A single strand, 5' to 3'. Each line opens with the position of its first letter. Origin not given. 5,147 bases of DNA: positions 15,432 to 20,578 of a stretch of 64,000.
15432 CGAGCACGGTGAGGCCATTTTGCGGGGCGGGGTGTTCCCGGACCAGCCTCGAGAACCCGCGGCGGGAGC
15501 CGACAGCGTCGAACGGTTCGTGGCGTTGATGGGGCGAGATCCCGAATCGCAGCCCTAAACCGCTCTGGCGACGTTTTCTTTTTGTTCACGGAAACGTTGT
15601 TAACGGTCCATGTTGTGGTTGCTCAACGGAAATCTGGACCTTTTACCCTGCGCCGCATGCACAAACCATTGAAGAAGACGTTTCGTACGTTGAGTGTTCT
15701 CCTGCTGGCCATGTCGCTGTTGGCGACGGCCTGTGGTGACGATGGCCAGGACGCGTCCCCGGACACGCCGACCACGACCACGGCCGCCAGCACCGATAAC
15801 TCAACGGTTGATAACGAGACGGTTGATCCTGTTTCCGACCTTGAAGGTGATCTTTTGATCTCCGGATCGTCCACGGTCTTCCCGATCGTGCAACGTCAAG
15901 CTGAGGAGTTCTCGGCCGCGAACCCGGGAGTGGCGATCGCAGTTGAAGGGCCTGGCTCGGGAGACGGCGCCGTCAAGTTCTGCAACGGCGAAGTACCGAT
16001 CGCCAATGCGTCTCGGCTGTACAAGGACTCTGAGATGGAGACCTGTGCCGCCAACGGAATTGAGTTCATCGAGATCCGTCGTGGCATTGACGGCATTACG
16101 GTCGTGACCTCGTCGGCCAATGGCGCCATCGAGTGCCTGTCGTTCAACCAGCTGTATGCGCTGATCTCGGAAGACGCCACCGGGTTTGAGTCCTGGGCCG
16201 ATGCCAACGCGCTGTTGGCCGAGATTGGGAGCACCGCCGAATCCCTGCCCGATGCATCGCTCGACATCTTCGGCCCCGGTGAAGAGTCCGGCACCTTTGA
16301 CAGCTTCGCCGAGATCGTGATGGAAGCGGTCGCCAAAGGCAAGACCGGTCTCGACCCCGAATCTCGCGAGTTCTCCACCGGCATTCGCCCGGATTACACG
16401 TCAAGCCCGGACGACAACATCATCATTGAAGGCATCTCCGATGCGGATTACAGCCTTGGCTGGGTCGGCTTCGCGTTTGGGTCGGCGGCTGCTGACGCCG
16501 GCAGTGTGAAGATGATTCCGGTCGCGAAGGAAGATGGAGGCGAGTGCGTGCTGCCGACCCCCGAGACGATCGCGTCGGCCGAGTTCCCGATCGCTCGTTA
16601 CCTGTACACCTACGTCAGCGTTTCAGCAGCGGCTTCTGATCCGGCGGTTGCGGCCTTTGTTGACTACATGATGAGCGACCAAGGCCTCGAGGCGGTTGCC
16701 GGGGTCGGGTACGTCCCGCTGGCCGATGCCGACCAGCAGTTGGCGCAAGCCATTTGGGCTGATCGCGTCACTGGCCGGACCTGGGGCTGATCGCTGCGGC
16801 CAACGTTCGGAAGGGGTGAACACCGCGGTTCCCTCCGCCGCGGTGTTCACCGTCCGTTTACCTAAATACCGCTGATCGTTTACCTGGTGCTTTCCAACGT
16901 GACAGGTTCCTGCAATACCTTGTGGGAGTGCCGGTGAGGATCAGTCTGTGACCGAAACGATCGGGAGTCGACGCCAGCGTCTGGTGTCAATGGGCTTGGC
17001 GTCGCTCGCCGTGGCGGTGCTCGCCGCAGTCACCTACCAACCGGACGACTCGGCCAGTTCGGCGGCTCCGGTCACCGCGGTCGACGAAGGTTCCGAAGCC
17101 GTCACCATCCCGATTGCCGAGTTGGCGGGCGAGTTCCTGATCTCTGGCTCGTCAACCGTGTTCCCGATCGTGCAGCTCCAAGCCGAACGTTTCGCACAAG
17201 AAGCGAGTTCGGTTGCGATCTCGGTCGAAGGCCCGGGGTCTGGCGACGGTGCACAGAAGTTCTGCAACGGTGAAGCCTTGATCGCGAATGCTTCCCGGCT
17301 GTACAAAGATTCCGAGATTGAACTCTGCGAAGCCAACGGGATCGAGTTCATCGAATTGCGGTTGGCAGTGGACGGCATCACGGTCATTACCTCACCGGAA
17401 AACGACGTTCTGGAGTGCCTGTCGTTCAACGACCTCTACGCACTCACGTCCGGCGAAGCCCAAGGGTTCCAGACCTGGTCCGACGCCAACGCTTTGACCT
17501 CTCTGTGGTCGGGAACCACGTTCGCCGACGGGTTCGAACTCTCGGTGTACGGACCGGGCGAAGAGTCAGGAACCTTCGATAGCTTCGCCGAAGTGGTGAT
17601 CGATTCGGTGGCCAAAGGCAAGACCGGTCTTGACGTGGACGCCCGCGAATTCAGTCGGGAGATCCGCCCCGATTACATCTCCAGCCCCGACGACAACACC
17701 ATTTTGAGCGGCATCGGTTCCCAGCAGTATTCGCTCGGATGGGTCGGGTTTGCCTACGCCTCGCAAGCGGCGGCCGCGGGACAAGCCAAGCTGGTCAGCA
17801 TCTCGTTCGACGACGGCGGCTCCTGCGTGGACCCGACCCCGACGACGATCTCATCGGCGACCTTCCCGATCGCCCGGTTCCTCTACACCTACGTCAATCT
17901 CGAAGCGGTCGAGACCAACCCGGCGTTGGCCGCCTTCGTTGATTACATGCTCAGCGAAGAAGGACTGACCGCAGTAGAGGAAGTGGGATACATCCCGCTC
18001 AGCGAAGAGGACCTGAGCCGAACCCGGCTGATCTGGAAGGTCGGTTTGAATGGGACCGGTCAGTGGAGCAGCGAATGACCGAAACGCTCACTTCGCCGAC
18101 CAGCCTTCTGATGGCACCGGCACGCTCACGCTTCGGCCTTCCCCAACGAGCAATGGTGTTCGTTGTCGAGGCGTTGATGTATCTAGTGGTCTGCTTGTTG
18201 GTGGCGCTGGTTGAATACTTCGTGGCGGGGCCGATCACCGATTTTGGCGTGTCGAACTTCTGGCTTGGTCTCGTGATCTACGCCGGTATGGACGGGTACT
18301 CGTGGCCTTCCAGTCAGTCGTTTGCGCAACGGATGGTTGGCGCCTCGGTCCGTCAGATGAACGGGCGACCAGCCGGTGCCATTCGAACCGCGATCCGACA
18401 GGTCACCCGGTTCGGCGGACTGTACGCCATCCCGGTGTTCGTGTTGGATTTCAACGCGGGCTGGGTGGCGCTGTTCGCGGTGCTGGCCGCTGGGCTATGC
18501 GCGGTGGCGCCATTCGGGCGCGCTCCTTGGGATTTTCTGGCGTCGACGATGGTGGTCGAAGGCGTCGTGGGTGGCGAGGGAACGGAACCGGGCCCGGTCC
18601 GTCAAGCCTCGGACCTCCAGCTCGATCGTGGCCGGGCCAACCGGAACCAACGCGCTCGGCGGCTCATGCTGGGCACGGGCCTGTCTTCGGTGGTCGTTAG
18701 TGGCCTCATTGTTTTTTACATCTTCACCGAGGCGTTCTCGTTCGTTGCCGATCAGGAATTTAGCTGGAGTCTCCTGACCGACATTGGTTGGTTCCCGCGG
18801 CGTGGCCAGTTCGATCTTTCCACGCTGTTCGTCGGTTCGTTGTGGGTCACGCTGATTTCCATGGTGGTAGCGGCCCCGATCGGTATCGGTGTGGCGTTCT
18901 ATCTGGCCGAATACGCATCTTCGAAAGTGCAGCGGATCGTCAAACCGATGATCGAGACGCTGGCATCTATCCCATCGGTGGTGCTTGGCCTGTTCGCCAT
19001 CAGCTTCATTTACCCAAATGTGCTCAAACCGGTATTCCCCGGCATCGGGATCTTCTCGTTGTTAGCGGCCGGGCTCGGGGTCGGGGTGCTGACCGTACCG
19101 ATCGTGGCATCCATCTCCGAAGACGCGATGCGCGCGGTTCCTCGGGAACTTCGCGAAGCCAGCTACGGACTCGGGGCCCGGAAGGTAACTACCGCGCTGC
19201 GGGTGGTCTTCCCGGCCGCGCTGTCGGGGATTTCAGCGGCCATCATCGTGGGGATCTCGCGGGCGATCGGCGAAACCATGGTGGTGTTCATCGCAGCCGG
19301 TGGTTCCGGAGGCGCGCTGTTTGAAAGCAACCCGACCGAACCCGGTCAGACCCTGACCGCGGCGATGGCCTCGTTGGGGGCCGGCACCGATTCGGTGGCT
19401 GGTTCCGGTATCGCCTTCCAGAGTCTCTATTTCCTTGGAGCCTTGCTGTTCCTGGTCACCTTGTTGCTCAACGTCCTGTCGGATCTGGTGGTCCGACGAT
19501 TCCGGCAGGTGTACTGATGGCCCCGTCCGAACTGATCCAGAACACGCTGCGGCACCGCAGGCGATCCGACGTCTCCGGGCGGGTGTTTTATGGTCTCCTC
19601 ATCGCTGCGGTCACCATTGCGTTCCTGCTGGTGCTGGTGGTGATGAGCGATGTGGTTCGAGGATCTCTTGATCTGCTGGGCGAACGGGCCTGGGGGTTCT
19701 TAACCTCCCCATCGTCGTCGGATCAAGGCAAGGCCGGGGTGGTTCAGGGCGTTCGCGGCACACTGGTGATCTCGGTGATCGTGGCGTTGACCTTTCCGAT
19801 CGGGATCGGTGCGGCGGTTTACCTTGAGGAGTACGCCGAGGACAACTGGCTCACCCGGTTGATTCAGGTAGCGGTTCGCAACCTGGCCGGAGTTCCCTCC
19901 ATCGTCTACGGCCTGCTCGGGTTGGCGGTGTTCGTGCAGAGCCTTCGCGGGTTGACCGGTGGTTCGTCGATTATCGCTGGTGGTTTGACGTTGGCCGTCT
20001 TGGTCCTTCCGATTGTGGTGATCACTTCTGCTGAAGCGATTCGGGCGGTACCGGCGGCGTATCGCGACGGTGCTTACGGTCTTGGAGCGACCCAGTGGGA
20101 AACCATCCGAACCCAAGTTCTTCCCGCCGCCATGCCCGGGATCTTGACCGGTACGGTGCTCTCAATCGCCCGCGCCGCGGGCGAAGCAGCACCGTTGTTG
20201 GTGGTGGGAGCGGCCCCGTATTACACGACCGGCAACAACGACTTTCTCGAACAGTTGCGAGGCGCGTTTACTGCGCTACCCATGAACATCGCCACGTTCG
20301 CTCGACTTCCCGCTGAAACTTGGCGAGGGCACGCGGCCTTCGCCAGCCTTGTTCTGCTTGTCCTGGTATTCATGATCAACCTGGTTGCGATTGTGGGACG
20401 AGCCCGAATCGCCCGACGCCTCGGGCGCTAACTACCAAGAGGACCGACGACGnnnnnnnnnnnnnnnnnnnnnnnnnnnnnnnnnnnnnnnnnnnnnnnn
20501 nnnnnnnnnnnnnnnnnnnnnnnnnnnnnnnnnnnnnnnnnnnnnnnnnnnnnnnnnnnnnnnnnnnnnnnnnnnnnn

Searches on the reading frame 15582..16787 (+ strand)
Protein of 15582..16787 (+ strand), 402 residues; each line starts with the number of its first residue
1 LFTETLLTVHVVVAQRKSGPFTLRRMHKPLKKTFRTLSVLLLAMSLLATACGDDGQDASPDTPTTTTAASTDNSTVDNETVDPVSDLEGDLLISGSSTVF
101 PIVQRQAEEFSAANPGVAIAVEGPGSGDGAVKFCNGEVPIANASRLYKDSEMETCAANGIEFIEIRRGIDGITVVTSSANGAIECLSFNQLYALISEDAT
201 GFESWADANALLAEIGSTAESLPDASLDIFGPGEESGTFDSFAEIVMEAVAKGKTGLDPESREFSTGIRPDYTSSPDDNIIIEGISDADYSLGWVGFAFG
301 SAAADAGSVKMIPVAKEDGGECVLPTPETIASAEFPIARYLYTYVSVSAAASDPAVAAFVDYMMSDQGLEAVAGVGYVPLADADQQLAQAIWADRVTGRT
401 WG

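Call 3: search_protein_families(library=pfam, proteins=[window:15582-16787:+], max_evalue=0.01)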
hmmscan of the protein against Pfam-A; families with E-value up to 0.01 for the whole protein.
window:15582-16787:+ (402 aa): 4 families
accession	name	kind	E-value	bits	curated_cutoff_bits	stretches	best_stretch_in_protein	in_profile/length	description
PF12849.12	PBP_like_2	-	3.7e-33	115.9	27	1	78-366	11-266/267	PBP superfamily domain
PF13531.11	SBP_bac_11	-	2e-05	24.9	25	1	300-377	152-226/227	Bacterial extracellular solute-binding protein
PF12727.12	PBP_like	-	3.7e-05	23.4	27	1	107-249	1-116/193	PBP superfamily domain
PF01547.30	SBP_bac_1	-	0.0024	18.4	26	0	287-368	231-305/307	Bacterial extracellular solute-binding protein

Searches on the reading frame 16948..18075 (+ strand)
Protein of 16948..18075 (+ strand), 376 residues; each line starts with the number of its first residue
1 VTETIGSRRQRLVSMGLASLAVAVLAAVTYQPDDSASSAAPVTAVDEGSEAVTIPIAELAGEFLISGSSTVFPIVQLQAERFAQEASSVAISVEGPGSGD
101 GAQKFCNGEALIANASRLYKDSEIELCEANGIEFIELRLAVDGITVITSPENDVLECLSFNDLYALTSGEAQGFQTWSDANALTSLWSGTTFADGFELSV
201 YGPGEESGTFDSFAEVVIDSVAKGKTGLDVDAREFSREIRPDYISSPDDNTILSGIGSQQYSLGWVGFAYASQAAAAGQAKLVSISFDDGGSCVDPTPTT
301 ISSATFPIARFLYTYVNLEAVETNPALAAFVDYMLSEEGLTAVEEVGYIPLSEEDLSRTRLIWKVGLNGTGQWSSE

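Call 3: search_protein_families(library=pfam, proteins=[window:16948-18075:+], max_evalue=0.01)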
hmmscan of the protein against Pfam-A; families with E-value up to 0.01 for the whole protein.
window:16948-18075:+ (376 aa): 3 families
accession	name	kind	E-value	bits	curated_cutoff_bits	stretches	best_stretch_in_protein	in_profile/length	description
PF12849.12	PBP_like_2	-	4.6e-33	115.6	27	1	60-338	9-267/267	PBP superfamily domain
PF13531.11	SBP_bac_11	-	5.6e-05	23.5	25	1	242-348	136-226/227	Bacterial extracellular solute-binding protein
PF12727.12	PBP_like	-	0.0012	18.5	27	1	79-163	1-89/193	PBP superfamily domain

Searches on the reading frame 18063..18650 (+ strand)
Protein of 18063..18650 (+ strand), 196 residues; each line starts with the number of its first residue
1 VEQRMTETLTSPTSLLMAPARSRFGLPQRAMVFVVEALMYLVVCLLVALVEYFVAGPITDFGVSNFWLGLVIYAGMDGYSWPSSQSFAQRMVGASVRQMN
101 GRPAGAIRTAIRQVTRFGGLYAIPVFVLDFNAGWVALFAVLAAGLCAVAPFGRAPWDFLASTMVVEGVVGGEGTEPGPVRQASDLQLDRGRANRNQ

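Call 53: search_protein_families(library=pfam, proteins=[window:18063-18650:+], max_evalue=10)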
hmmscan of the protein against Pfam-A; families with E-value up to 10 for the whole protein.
window:18063-18650:+ (196 aa): 2 families
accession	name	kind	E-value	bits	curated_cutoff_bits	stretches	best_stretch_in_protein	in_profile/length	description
PF06271.18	RDD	-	0.0055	17.4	24.1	1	31-142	9-116/137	RDD family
PF11026.13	DUF2721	-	0.82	10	28.3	1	21-73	57-109/129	Protein of unknown function (DUF2721)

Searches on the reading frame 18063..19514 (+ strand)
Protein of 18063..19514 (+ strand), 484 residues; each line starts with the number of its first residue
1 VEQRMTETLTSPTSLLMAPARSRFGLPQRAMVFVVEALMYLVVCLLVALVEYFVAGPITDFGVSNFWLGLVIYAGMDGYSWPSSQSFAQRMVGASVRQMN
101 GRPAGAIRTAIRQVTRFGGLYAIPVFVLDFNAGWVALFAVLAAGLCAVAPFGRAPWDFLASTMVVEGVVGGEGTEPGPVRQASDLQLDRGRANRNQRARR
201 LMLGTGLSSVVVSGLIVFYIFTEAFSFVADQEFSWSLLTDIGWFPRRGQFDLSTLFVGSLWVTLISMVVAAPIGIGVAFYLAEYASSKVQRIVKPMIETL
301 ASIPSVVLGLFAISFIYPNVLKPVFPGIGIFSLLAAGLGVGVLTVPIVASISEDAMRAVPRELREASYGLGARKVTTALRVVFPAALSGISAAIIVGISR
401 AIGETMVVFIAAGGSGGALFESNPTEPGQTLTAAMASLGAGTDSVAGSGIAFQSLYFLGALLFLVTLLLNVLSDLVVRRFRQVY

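Call 3: search_protein_families(library=pfam, proteins=[window:18063-19514:+], max_evalue=0.01)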
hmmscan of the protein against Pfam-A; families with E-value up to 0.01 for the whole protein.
window:18063-19514:+ (484 aa): 1 family
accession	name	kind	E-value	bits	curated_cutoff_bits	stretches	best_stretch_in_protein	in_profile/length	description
PF00528.27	BPD_transp_1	-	4.9e-17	62.7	26.4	1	274-481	1-183/184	Binding-protein-dependent transport system inner membrane component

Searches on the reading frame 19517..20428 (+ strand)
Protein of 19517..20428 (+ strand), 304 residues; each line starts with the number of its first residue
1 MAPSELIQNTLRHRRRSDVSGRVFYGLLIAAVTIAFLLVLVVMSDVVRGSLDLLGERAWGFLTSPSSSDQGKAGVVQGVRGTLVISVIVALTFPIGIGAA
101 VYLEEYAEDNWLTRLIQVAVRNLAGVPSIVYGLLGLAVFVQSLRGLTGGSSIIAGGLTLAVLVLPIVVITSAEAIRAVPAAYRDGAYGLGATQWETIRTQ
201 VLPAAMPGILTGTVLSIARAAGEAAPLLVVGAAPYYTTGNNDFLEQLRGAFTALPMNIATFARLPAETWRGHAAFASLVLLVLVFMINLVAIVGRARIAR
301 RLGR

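Call 3: search_protein_families(library=pfam, proteins=[window:19517-20428:+], max_evalue=0.01)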
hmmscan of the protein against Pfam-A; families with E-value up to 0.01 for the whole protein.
window:19517-20428:+ (304 aa): 2 families
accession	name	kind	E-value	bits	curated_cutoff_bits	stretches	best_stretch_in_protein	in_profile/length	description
PF00528.27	BPD_transp_1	-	2.7e-16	60.3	26.4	1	94-302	3-182/184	Binding-protein-dependent transport system inner membrane component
PF14029.11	DUF4244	-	0.0076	16.1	27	1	28-56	22-50/54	Protein of unknown function (DUF4244)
